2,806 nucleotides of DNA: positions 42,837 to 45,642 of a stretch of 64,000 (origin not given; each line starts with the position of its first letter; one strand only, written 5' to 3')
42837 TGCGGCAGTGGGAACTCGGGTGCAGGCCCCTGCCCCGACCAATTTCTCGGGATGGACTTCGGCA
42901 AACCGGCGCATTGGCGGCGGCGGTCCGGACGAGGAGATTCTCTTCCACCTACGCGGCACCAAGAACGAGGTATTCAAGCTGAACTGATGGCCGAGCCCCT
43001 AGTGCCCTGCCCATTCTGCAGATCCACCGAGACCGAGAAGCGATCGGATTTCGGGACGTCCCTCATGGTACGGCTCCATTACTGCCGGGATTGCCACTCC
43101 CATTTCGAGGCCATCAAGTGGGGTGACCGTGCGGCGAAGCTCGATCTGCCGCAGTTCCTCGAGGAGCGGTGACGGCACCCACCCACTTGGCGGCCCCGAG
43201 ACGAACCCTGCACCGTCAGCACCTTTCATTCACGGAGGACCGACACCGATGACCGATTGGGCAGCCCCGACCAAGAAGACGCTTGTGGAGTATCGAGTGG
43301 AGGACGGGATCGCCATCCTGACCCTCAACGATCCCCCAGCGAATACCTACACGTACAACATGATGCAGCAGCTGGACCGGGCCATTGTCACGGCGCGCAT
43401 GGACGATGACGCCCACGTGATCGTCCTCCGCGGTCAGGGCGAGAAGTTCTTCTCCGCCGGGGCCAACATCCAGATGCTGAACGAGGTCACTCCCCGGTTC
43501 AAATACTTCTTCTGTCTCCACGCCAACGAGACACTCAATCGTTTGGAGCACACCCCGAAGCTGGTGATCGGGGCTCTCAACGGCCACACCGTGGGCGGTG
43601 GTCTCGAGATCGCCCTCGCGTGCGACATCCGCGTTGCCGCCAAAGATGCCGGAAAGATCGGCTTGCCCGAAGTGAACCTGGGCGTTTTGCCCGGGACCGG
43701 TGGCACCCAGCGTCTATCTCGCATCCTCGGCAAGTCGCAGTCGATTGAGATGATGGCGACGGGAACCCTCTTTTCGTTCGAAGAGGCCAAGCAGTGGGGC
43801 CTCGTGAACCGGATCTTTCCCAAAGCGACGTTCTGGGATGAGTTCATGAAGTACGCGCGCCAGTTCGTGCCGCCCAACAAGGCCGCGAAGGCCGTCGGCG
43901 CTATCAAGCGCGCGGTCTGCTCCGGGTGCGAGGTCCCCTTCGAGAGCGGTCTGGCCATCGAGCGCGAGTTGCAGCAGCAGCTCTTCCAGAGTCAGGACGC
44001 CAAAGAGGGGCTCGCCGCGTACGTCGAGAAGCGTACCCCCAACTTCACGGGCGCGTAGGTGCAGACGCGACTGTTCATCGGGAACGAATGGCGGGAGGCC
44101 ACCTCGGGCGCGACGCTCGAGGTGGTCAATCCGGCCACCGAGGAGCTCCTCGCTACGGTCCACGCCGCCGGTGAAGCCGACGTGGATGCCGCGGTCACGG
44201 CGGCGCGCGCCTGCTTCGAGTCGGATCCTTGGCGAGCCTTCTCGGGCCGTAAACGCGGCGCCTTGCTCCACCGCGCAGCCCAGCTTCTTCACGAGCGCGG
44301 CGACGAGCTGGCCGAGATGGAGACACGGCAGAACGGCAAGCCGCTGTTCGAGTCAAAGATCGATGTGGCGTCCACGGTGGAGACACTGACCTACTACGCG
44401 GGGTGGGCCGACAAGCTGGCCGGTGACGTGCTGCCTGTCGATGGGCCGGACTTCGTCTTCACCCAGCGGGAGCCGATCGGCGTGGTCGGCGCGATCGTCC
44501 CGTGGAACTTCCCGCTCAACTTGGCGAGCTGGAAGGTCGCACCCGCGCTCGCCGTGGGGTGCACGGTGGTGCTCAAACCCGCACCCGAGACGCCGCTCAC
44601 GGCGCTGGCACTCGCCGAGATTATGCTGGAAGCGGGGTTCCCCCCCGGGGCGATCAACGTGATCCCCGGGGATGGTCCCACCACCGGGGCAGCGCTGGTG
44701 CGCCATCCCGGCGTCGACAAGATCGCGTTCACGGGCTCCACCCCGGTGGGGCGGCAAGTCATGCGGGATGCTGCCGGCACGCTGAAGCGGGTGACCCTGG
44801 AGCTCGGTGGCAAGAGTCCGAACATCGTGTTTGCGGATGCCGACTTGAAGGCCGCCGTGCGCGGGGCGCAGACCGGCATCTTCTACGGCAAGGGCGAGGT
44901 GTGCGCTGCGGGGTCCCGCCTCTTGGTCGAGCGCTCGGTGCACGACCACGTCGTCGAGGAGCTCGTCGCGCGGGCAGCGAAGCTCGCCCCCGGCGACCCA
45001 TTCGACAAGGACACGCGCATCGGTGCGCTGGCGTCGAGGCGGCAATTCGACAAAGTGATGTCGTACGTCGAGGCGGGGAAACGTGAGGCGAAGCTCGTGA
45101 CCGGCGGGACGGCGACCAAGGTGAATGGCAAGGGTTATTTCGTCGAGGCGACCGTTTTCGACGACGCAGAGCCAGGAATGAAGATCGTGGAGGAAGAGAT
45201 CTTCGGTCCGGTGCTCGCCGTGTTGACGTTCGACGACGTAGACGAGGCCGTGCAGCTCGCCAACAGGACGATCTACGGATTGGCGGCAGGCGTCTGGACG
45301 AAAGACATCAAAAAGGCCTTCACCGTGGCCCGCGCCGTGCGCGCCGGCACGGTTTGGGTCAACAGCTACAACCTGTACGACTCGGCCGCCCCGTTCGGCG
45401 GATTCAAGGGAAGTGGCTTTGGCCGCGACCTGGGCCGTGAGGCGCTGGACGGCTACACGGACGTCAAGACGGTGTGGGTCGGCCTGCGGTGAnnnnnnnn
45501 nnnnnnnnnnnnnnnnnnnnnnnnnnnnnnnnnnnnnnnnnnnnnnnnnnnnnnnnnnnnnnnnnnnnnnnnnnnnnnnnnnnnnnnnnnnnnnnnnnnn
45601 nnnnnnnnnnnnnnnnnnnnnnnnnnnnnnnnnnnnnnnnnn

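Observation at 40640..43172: Rearranged phenylacetyl-CoA epoxidase genes with PaaD split into two ORFs and no PaaE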

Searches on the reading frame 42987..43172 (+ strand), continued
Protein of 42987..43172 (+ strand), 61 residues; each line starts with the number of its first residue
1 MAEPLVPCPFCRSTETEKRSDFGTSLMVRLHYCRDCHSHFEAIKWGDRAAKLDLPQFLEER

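Call 32: get_annotated_region(hit=H2, flank=7000)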
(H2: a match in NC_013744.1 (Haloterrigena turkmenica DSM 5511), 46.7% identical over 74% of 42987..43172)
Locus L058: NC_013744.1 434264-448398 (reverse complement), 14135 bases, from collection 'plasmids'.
description: Haloterrigena turkmenica DSM 5511 plasmid pHTUR01, complete sequence
organism: Haloterrigena turkmenica DSM 5511 (NCBI taxid 543526)
taxonomy: Archaea; Euryarchaeota; Halobacteria; Halobacteriales; Natrialbaceae; Haloterrigena; Haloterrigena turkmenica; Haloterrigena turkmenica DSM 5511
host: -; source: -; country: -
typing (MOB-suite, as given by PLSDB): non-mobilizable
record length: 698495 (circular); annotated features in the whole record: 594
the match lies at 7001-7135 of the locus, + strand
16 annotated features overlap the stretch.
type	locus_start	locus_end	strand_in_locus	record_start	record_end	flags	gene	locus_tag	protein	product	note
CDS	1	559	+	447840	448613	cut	-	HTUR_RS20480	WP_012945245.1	CoA-transferase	-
CDS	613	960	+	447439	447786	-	-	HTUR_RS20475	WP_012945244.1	hypothetical protein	-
CDS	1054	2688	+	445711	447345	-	-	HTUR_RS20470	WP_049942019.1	acyl-CoA synthetase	-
CDS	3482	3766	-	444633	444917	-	-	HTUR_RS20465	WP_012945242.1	2Fe-2S iron-sulfur cluster-binding protein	-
CDS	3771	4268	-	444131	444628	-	-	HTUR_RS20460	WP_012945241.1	GNAT family N-acetyltransferase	-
CDS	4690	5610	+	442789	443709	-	-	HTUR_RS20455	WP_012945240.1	Phenylacetic acid catabolic protein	GO:0010124 - phenylacetate catabolic process [Evidence IEA]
CDS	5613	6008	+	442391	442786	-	-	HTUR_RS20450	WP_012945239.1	metal-sulfur cluster assembly factor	-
CDS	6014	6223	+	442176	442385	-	-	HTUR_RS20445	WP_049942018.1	phenylacetic acid degradation PaaB family protein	-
CDS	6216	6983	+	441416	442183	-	-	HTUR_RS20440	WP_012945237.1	Phenylacetic acid catabolic protein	GO:0010124 - phenylacetate catabolic process [Evidence IEA]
CDS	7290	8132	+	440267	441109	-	-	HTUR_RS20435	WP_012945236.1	enoyl-CoA hydratase/isomerase family protein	-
CDS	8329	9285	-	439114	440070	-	-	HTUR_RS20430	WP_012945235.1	MBL fold metallo-hydrolase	-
CDS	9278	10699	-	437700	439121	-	-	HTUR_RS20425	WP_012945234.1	UbiD family decarboxylase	-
CDS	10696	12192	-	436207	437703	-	-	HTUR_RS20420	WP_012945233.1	UbiD family decarboxylase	-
CDS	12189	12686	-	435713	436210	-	-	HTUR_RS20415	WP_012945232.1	hypothetical protein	-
CDS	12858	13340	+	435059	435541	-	-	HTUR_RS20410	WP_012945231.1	MaoC/PaaZ C-terminal domain-containing protein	-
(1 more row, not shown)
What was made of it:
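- The Haloterrigena cluster sits among UbiD decarboxylases, a CoA-transferase and an acyl-CoA synthetase (call 32).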

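Call 33: get_annotated_region(hit=H7, flank=7000)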
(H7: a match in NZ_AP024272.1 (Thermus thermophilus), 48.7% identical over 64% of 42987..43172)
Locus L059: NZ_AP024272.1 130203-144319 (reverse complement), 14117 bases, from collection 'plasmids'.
description: Thermus thermophilus strain HB5018 plasmid pHB5018c, complete sequence
organism: Thermus thermophilus (NCBI taxid 274)
taxonomy: Bacteria; Deinococcota; Deinococci; Thermales; Thermaceae; Thermus; Thermus thermophilus
host: -; source: -; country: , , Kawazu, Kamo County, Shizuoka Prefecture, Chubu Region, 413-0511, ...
typing (MOB-suite, as given by PLSDB): non-mobilizable
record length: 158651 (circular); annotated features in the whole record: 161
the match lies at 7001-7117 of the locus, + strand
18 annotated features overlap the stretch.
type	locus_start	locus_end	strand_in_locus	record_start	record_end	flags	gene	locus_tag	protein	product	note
CDS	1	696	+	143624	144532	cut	-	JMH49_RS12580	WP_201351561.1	Abi family protein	-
CDS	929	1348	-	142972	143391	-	-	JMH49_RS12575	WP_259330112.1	hypothetical protein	-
CDS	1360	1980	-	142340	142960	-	-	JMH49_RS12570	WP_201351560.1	DUF6710 family protein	-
CDS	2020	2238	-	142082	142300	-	-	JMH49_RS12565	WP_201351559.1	hypothetical protein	-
CDS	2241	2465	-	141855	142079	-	-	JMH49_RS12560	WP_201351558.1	hypothetical protein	-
CDS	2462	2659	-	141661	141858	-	-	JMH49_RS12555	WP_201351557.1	hypothetical protein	-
CDS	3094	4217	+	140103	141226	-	-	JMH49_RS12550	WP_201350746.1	IS3 family transposase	-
CDS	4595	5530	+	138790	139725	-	-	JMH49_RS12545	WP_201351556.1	Phenylacetic acid catabolic protein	GO:0010124 - phenylacetate catabolic process [Evidence IEA]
CDS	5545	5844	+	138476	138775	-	-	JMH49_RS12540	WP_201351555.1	metal-sulfur cluster assembly factor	-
CDS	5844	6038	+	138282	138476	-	-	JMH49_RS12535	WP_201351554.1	hypothetical protein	-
CDS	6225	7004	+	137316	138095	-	-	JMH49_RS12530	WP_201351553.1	Phenylacetic acid catabolic protein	GO:0010124 - phenylacetate catabolic process [Evidence IEA]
CDS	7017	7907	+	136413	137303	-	-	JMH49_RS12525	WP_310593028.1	enoyl-CoA hydratase/isomerase family protein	-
CDS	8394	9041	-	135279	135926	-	-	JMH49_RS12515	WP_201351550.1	TetR/AcrR family transcriptional regulator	GO:0006355 - regulation of DNA-templated transcription [Evidence IEA]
CDS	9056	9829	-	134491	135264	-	-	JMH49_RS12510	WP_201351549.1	enoyl-CoA hydratase-related protein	-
CDS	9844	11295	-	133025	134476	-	-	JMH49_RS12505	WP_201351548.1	aldehyde dehydrogenase family protein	-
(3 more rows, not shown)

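Call 52: search_solved_structures(query=A1, max_evalue=1, show_alignments=2)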
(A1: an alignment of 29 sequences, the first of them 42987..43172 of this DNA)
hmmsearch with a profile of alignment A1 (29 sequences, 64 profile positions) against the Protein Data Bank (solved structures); distinct sequences matched with E-value up to 1: 2.
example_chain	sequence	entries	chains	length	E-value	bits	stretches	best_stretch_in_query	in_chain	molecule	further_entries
5xxb_o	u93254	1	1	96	0.63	13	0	3-21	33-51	Ribosomal protein eL43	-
7p37_A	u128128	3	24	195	0.87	12.6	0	8-44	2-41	Transcriptional repressor NrdR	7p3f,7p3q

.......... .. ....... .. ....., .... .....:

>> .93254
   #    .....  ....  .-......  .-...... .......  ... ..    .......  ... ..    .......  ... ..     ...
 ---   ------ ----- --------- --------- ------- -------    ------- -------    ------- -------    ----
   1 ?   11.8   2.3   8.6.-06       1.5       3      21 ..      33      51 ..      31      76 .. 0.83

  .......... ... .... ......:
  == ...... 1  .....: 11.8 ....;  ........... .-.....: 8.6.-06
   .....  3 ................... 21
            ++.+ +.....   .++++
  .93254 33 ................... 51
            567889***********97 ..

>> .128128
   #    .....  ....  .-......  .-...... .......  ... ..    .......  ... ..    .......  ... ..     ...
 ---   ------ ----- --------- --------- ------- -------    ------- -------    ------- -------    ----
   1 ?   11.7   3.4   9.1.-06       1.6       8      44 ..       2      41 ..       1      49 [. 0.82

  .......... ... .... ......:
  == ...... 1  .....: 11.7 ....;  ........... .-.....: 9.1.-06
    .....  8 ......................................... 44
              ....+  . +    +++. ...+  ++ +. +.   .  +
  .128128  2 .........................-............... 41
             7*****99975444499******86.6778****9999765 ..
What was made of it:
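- Tried and rejected: The PDB sequence search gave only insignificant zinc-ribbon hits (call 52).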

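Call 61: predict_structure(alignment_id=A1)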
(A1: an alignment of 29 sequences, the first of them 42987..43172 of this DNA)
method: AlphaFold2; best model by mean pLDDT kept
length: 61 residues; sequences in the alignment: 29
mean_pLDDT: 78.6   pTM: 0.55
mean pLDDT of the five models: 78.6, 76.0, 74.0, 73.4, 71.6
residues with pLDDT >= 90: 21; 70-90: 20; 50-70: 19; < 50: 1
segments of 3 or more residues with pLDDT < 50: none
pLDDT, mean of each block of 10 residues (from residue 1): 77 91 77 94 68 69 54
secondary structure, 60 per line:
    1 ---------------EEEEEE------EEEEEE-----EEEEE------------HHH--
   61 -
elements in order: E16-21 E28-33 E39-43
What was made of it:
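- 42987..43172 (+): Stand-alone four-Cys zinc ribbon (61 aa), the C-terminal half of PaaD, with an extra conserved LDLPxFL tail. The AlphaFold model is a three-stranded ribbon with pLDDT 78.6 (call 61).
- On Pfam PF23451 Zn_ribbon_PaaD: The model is a three-stranded ribbon (call 61).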

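Call 63: fold_search(model_id=the predicted structure, library=pdb)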
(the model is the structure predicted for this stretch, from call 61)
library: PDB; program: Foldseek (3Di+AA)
matches with E <= 10: 218; with E <= 0.001: 0
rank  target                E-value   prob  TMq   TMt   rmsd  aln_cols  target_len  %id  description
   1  8xuf_C                2.7e-02  1.00  0.56  0.65   1.3        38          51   26  CDF1 Dof domain in palindromic-bound complex with DNA duplex (released 2025-03-12)
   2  7p37_A                8.4e-02  0.97  0.44  0.20   3.8        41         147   27  Streptomyces coelicolor ATP-loaded NrdR (released 2022-05-11)
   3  9gex_A                9.6e-02  0.99  0.53  0.23   2.6        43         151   21  Escherichia coli NrdR with unocuppied outer nucleotide-binding site (released 2026-02-18)
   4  9a6n_B                1.0e-01  1.00  0.54  0.23   2.1        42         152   21  Integrative model of SOJ-NRDR by crosslinking MS and deep learning (released 2024-09-18)
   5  9gex_C                1.1e-01  1.00  0.52  0.23   1.6        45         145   22  Escherichia coli NrdR with unocuppied outer nucleotide-binding site (released 2026-02-18)
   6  8ppl_Is               1.3e-01  0.99  0.48  0.20   1.8        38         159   29  MERS-CoV Nsp1 bound to the human 43S pre-initiation complex (released 2023-10-18)
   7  9gex_B                1.5e-01  0.99  0.53  0.25   1.5        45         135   22  Escherichia coli NrdR with unocuppied outer nucleotide-binding site (released 2026-02-18)
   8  9gex_D                1.8e-01  0.94  0.46  0.21   3.8        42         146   26  Escherichia coli NrdR with unocuppied outer nucleotide-binding site (released 2026-02-18)
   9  9fxk_A                2.0e-01  0.93  0.44  0.20   3.8        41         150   27  Transcription repressor NrdR from E. coli, AMPPNP/ATP-bound state (released 2025-03-19)
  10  9fxk_F                2.1e-01  0.91  0.44  0.20   3.8        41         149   27  Transcription repressor NrdR from E. coli, AMPPNP/ATP-bound state (released 2025-03-19)
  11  9fvr_C                2.4e-01  0.97  0.52  0.22   2.6        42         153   24  Transcription repressor NrdR from E. coli, ATP/dATP-bound state, SeMet protein (released 2025-03-19)
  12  6zxw_H                2.6e-01  0.85  0.41  0.43   4.0        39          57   23  Structure of Archaeoglobus fulgidus Trm11-Trm112 m2G10 tRNA methyltransferase complex bound to sinefungin (released 2020-09-23)
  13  8oz0_H                3.0e-01  0.75  0.40  0.19   3.0        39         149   20  Structure of a human 48S translation initiation complex with eIF4F and eIF4A (released 2024-02-07)
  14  8xrm_Q                3.0e-01  0.66  0.41  0.41   9.7        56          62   18  RNA polymerase II elongation complex with DSIF, SPT6, and ELOF1 transcribing genomic DNA extracted from human nuclei (released 2025-05-07)
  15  9fvr_A                3.0e-01  0.66  0.45  0.21   5.0        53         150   26  Transcription repressor NrdR from E. coli, ATP/dATP-bound state, SeMet protein (released 2025-03-19)
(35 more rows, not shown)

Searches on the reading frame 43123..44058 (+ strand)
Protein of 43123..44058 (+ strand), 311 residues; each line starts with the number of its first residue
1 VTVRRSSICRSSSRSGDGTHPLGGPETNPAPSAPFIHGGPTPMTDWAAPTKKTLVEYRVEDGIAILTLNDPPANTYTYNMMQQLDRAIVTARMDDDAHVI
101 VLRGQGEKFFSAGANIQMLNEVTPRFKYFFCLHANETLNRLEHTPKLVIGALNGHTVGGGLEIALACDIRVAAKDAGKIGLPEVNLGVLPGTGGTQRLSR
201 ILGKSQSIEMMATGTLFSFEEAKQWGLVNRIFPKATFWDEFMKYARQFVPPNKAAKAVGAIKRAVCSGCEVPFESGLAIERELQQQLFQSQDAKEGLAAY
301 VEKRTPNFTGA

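Call 3: search_protein_families(library=pfam, proteins=[window:43123-44058:+], max_evalue=0.1)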
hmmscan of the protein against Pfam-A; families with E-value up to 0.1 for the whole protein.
window:43123-44058:+ (311 aa): 2 families
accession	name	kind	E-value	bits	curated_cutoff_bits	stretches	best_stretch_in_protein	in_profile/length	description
PF00378.25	ECH_1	-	1.3e-58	198.7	27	1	60-310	3-250/251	Enoyl-CoA hydratase/isomerase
PF16113.10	ECH_2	-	1.8e-24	87.3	27.2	1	64-298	2-236/335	Enoyl-CoA hydratase/isomerase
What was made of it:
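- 43249..44058 (+): Enoyl-CoA hydratase/isomerase family protein (ECH1). It follows the ribbon in most related loci. Pfam ECH_1 (call 3).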

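Call 4: search_protein_families(library=ncbifam, proteins=[window:43123-44058:+], max_evalue=0.1)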
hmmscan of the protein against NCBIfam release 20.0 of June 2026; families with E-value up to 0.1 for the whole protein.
window:43123-44058:+ (311 aa): 73 families (the best 25 are shown)
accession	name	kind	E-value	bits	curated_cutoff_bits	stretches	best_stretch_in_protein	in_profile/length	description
NF005803.0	PRK07658.1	equivalog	3.9e-67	226.4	313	1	55-310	4-256/257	enoyl-CoA hydratase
NF004475.0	PRK05809.1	subfamily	8.9e-58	195.8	394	1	56-309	7-258/260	short-chain-enoyl-CoA hydratase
NF006007.0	PRK08138.1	subfamily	3.2e-57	193.9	355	1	51-310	6-260/261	enoyl-CoA hydratase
NF006566.0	PRK09076.1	subfamily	1.2e-55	189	286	1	53-308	5-257/260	enoyl-CoA hydratase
NF005802.0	PRK07657.1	equivalog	2e-54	184.9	363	1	58-310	9-259/260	enoyl-CoA hydratase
NF004517.0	PRK05862.1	equivalog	1.8e-52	178.4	396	1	59-309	10-255/257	enoyl-CoA hydratase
NF051848.1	EnCoAHydtEchA19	equivalog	3.2e-50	171.1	400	1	60-310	7-257/258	enoyl-CoA hydratase EchA19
NF007239.0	PRK09674.1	equivalog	6.9e-50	169.9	371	1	57-310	8-256/257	2,3-dehydroadipyl-CoA hydratase PaaF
NF004634.0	PRK05980.1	equivalog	4.4e-47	160.7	375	1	54-309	4-261/263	crotonase/enoyl-CoA hydratase family protein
NF004781.0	PRK06127.1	subfamily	6.3e-44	150.6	291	1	55-310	13-268/269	enoyl-CoA hydratase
NF005073.0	PRK06495.1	subfamily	7.2e-43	146.7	296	1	53-310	4-256/257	enoyl-CoA hydratase/isomerase family protein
NF042430.2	EnCoAhydt_DpgD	equivalog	1.5e-41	142.6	400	1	57-310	1-257/258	enoyl-CoA-hydratase DpgD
NF006100.0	PRK08252.1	subfamily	8.5e-40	136.9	282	1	53-310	3-253/254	crotonase/enoyl-CoA hydratase family protein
NF008363.0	PRK11154.1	equivalog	8.5e-40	136.5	869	1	57-255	10-212/708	fatty acid oxidation complex subunit alpha FadJ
NF004635.0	PRK05981.1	equivalog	1.2e-39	136.4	351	1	55-310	6-265/266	enoyl-CoA hydratase/isomerase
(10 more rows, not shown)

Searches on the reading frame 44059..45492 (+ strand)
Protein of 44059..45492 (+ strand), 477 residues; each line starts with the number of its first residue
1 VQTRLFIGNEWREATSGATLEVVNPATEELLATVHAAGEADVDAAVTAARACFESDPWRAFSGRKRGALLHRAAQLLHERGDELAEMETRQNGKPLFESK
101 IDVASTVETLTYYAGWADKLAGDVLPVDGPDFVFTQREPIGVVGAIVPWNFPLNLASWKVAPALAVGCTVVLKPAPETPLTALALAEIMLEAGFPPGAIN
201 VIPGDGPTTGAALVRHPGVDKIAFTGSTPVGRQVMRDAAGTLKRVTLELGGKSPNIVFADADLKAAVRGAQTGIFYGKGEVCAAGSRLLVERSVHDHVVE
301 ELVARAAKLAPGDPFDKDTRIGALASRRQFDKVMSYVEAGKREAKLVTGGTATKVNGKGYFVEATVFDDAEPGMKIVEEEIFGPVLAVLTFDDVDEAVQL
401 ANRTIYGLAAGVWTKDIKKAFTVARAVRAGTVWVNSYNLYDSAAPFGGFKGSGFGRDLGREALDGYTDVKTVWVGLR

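Call 3: search_protein_families(library=pfam, proteins=[window:44059-45492:+], max_evalue=0.1)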
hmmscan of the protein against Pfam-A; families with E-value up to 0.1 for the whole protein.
window:44059-45492:+ (477 aa): 1 family
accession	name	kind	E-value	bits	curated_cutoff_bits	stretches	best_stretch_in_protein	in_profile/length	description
PF00171.27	Aldedh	-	1.8e-183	610.7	23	1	11-472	1-461/461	Aldehyde dehydrogenase family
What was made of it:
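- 44059..45492 (+): Aldehyde dehydrogenase, a candidate stand-alone counterpart of the dehydrogenase half of PaaZ. Pfam Aldedh, 611 bits (call 3).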

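Call 4: search_protein_families(library=ncbifam, proteins=[window:44059-45492:+], max_evalue=0.1)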
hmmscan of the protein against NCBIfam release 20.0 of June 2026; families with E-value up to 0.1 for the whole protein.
window:44059-45492:+ (477 aa): 45 families (the best 25 are shown)
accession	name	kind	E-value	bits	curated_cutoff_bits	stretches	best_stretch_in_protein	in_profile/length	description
NF045736.1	PaDhStyDRhodo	equivalog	3.5e-169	563.3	800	1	2-474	2-477/479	phenylacetaldehyde dehydrogenase StyD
TIGR01804.1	BADH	equivalog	2.2e-168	560.6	668.6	1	6-470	1-467/467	betaine-aldehyde dehydrogenase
NF045735.1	PaDhStyDPseudo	equivalog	1.8e-167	557.8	850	1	2-474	2-481/483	phenylacetaldehyde dehydrogenase StyD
NF009725.0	PRK13252.1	equivalog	6.5e-162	539.4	593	1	3-476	7-481/488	betaine-aldehyde dehydrogenase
NF010000.0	PRK13473.1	subfamily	1e-146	489.3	615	1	1-473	1-471/475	aminobutyraldehyde dehydrogenase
TIGR02299.1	HpaE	equivalog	3.3e-142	474.5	638.35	1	5-475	3-477/488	5-carboxymethyl-2-hydroxymuconate semialdehyde dehydrogenase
NF007352.0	PRK09847.1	equivalog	1e-139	466.3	850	1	2-476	19-493/495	aldehyde dehydrogenase PuuC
NF050026.1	AcaldDHExaC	equivalog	3.3e-130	435.1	900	1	5-474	18-493/503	acetaldehyde dehydrogenase ExaC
NF042993.1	AlphKGSA_gudD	equivalog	3.6e-129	431.6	770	1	5-474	6-480/481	alpha-ketoglutaric semialdehyde dehydrogenase GucD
TIGR03216.1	OH_muco_semi_DH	equivalog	1.1e-126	423.3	693.25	1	6-474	4-479/481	2-hydroxymuconic semialdehyde dehydrogenase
TIGR01780.1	SSADH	subfamily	2.8e-125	418.7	646.35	1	22-470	1-448/448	succinate-semialdehyde dehydrogenase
NF052305.1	DioxValDhHalo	equivalog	1e-117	394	750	1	4-473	6-480/483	2,5-dioxovalerate dehydrogenase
NF040648.1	lactal_redase_Meth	equivalog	1.2e-112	377.3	650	1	18-473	11-461/463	lactaldehyde dehydrogenase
TIGR04284.1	aldehy_Rv0768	hypoth_equivalog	2.5e-111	373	775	1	4-472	2-476/480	aldehyde dehydrogenase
TIGR03374.1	ABALDH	equivalog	1.2e-109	367.3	909.3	1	14-474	12-471/472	aminobutyraldehyde dehydrogenase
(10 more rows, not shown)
